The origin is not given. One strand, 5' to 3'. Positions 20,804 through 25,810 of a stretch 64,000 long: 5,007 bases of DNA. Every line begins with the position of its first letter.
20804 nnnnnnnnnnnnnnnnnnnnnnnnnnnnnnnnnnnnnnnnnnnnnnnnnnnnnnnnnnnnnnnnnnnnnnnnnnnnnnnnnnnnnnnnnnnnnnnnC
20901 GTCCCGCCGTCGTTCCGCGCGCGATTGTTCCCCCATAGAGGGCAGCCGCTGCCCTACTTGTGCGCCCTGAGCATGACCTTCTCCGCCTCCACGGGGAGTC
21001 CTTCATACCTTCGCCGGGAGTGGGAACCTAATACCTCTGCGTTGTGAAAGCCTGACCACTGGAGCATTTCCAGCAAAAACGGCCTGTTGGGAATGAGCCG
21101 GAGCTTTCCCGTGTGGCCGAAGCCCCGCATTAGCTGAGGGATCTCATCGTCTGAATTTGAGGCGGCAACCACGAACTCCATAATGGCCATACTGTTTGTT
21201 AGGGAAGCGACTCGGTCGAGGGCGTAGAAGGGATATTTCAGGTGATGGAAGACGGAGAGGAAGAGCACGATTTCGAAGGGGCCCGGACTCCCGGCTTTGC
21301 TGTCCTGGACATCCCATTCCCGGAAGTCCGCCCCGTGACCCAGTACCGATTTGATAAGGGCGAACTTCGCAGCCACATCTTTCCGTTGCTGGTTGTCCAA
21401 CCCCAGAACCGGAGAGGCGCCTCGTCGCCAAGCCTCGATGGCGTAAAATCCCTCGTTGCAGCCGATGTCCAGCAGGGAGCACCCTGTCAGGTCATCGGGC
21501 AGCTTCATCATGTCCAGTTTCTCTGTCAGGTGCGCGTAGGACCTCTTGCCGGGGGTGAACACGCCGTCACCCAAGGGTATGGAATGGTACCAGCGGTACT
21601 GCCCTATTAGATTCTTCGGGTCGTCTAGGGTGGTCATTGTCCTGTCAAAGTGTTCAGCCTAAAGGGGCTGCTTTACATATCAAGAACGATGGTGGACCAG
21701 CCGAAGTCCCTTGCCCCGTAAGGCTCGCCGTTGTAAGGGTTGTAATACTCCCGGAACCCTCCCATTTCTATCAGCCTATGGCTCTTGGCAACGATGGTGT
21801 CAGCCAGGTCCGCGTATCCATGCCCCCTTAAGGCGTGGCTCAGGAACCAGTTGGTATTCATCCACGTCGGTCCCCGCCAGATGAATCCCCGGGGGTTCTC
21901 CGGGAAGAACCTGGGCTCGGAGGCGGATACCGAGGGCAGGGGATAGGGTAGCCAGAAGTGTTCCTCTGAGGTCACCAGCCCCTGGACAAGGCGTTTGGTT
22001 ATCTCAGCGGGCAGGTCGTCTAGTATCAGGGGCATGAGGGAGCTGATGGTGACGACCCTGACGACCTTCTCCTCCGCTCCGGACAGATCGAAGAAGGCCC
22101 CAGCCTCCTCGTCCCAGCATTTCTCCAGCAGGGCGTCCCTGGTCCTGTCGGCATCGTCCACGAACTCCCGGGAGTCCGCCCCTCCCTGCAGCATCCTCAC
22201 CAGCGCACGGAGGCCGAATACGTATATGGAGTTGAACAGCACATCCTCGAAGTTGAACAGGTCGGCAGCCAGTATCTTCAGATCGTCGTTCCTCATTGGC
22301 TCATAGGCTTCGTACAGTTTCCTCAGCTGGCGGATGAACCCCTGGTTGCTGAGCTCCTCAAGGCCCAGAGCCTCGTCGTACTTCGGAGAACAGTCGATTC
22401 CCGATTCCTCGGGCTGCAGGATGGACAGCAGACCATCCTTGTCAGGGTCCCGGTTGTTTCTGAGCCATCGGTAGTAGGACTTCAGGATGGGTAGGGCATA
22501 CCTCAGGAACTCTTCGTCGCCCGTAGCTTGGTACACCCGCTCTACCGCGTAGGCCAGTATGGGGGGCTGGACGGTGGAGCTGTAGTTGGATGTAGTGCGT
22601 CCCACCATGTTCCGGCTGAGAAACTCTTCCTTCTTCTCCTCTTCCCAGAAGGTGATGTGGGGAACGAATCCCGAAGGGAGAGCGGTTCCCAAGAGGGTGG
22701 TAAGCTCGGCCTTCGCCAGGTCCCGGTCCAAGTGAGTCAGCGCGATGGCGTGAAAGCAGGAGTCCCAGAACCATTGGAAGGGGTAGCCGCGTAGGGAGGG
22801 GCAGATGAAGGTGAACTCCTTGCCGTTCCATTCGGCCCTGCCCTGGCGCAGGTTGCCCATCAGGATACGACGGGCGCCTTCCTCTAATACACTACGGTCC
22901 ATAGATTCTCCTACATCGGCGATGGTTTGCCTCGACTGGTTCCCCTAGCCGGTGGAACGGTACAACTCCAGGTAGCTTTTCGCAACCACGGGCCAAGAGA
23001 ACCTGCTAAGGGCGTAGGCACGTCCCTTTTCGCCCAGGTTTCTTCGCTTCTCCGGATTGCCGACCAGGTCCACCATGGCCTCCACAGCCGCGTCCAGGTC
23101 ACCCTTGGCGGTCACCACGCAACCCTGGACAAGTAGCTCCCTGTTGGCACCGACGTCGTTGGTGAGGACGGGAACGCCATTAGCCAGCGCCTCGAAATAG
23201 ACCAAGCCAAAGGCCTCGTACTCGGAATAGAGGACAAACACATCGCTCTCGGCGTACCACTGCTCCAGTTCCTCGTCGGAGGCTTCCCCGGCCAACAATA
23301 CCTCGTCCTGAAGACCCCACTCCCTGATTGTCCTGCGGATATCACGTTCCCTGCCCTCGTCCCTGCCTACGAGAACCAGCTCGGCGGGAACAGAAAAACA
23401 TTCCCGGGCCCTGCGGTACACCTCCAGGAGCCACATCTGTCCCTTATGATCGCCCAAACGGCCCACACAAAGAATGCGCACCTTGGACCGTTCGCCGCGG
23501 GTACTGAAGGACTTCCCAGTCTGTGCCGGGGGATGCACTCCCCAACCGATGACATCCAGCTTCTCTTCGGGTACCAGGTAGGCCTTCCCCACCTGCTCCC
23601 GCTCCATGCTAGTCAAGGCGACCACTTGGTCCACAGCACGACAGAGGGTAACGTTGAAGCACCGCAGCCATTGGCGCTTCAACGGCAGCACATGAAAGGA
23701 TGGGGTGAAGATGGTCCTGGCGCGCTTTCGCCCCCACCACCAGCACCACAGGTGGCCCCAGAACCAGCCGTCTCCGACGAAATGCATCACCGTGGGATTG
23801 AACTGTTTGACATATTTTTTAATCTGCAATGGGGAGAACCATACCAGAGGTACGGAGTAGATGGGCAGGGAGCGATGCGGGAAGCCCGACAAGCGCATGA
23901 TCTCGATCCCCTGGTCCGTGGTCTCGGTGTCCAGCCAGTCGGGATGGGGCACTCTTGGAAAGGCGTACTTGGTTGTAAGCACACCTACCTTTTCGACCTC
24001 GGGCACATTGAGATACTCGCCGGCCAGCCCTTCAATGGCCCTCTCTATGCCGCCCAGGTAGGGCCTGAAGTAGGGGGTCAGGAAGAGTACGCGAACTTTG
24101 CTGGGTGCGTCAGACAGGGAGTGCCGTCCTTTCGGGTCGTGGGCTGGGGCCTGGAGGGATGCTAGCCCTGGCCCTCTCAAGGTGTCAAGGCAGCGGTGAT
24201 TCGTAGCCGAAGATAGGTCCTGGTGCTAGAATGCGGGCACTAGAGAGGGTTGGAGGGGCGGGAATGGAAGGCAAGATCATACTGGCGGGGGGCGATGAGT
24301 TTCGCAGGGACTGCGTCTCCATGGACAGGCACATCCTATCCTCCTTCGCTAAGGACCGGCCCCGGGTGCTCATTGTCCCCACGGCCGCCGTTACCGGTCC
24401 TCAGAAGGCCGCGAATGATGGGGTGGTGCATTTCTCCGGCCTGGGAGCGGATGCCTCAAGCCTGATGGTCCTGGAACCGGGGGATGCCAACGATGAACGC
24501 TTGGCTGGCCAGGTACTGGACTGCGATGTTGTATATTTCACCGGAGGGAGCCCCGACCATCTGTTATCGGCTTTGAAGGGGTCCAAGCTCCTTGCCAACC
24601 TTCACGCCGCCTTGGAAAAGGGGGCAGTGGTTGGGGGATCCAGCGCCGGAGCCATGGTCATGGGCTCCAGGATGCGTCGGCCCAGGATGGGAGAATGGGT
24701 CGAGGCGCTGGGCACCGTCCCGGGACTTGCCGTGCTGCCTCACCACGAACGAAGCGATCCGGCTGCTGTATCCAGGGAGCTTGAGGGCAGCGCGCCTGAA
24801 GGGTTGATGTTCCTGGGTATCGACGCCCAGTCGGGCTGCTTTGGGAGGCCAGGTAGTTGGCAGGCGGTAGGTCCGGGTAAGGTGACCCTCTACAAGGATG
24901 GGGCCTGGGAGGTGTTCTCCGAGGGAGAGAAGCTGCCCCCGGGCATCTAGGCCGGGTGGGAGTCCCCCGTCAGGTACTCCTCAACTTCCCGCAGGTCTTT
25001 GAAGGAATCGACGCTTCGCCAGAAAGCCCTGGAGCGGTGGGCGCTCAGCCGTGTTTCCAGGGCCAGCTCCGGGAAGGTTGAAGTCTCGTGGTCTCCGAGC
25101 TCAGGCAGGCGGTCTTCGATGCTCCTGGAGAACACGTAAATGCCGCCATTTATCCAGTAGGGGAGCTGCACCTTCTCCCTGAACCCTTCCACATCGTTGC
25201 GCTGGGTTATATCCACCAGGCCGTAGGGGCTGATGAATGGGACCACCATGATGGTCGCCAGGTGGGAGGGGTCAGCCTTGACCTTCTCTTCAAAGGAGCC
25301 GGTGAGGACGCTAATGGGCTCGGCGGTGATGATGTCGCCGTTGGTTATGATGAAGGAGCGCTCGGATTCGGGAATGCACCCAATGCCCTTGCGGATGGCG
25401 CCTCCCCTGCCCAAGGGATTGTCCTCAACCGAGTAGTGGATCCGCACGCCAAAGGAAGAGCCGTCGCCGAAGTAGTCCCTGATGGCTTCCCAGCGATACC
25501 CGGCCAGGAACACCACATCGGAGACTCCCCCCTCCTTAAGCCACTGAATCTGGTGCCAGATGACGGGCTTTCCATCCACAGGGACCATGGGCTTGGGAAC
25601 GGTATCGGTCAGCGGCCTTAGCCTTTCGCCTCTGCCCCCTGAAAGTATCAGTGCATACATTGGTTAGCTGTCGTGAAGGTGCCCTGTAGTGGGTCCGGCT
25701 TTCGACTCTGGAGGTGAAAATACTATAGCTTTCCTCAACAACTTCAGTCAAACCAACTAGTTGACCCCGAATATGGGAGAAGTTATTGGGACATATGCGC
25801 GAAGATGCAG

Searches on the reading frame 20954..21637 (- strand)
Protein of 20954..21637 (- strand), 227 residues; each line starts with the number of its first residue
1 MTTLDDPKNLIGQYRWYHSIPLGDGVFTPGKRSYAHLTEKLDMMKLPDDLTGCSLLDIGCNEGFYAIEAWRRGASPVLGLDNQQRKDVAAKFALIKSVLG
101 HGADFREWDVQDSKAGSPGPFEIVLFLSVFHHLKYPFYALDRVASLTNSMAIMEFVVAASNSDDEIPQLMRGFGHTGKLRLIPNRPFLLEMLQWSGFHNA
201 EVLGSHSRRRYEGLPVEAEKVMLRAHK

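Call 35: search_protein_families(library=pfam, proteins=[window:20954-21637:-], max_evalue=0.001)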
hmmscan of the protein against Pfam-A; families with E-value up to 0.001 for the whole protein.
window:20954-21637:- (227 aa): 5 families
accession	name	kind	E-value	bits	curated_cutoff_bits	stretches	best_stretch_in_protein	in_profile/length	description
PF13489.12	Methyltransf_23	-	4.7e-08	33.4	27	1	47-199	18-161/164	Methyltransferase domain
PF08242.18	Methyltransf_12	-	6.8e-06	27.2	30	1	56-147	1-92/98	Methyltransferase domain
PF08003.17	Methyltransf_9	-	7.4e-06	25.6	23.8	1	49-204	113-267/315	Protein of unknown function (DUF1698)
PF08241.18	Methyltransf_11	-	3.2e-05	24.9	21.2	1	56-144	1-84/95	Methyltransferase domain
PF13649.12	Methyltransf_25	-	0.00012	23.1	27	1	56-136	2-80/97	Methyltransferase domain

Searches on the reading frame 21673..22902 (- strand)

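Call 35: search_protein_families(library=pfam, proteins=[window:21673-22902:-], max_evalue=0.001)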
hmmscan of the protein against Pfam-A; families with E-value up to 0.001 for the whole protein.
window:21673-22902:- (409 aa): 3 families
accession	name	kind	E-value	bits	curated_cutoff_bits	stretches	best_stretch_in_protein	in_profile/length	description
PF22422.2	MGH1-like_GH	-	8.8e-83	279.2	27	1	40-403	1-356/356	Mannosylglycerate hydrolase MGH1-like glycoside hydrolase domain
PF03200.22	Glyco_hydro_63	-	9.8e-15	54.7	22.4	1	278-407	340-487/492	Glycosyl hydrolase family 63 C-terminal domain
PF01204.24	Trehalase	-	5.9e-11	42.4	21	2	106-163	174-232/512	Trehalase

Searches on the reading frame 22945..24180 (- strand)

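Call 35: search_protein_families(library=pfam, proteins=[window:22945-24180:-], max_evalue=0.001)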
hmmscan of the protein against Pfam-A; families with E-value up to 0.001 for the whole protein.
window:22945-24180:- (411 aa): 6 families
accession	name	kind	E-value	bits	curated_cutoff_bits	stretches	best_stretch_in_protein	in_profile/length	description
PF00534.26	Glycos_transf_1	-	1.9e-28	99.6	26.4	1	233-387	15-170/172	Glycosyl transferases group 1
PF13692.12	Glyco_trans_1_4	-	2.4e-26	93.1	27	1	235-374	3-141/142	Glycosyl transferases group 1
PF20706.3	GT4-conflict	-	3e-14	53.2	26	1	214-342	180-312/385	Family 4 Glycosyltransferase in conflict systems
PF13439.12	Glyco_transf_4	-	2.1e-09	38.1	28.5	1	97-216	43-167/170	Glycosyltransferase Family 4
PF13524.12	Glyco_trans_1_2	-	2.3e-08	34.6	25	1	287-403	23-142/144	Glycosyl transferase-like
PF13579.12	Glyco_trans_4_4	-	4.2e-08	34.1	29.7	1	43-212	1-156/158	Glycosyl transferase 4-like domain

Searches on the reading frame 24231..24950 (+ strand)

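Call 35: search_protein_families(library=pfam, proteins=[window:24231-24950:+], max_evalue=0.001)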
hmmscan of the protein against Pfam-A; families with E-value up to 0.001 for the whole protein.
window:24231-24950:+ (239 aa): 2 families
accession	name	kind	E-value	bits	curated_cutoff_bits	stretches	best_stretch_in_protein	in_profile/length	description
PF03575.23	Peptidase_S51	-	7.5e-18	65.4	23.9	1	20-172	6-163/206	Peptidase family S51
PF07685.20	GATase_3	-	0.00015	21.9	27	1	94-177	35-119/196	CobB/CobQ-like glutamine amidotransferase domain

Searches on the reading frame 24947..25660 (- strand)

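Call 35: search_protein_families(library=pfam, proteins=[window:24947-25660:-], max_evalue=0.001)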
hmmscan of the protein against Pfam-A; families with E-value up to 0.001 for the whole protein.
window:24947-25660:- (237 aa): 2 families
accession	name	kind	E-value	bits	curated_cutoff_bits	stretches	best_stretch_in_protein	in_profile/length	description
PF00483.29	NTP_transferase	-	5.5e-32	111.7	21.2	1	3-229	2-241/245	Nucleotidyl transferase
PF12804.13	NTP_transf_3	-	1.6e-09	38.6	27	1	3-112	1-98/160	MobA-like NTP transferase domain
